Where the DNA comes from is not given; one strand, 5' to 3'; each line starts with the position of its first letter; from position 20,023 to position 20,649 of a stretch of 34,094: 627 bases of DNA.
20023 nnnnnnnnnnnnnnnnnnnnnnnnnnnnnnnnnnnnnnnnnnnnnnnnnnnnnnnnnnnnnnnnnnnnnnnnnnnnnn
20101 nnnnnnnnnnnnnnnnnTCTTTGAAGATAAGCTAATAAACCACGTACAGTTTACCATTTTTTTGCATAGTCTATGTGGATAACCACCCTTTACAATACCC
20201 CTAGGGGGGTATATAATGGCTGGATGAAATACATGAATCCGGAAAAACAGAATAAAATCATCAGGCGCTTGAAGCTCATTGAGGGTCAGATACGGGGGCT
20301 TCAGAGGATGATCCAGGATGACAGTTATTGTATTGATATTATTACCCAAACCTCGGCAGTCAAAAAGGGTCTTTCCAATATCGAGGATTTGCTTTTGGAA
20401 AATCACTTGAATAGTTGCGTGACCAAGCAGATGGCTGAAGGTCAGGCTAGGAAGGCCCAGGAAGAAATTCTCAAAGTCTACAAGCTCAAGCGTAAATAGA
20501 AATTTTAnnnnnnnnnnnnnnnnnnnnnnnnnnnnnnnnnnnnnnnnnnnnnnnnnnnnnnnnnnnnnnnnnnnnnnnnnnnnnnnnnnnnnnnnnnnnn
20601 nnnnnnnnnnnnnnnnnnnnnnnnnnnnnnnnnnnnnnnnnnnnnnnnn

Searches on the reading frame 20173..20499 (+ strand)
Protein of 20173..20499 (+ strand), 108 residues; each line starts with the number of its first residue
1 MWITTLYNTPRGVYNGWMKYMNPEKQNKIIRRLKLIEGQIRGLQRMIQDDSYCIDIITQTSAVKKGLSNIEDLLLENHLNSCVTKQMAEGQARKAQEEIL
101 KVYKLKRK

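Call 80: search_protein_families(library=pfam, proteins=[window:20173-20499:+], max_evalue=0.1)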
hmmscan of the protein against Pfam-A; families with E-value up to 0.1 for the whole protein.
window:20173-20499:+ (108 aa): 1 family
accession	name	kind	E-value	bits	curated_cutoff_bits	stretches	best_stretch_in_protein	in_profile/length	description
PF02583.22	Trns_repr_metal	-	2.1e-24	86.1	22.8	1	26-102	2-75/78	Metal-sensitive transcriptional repressor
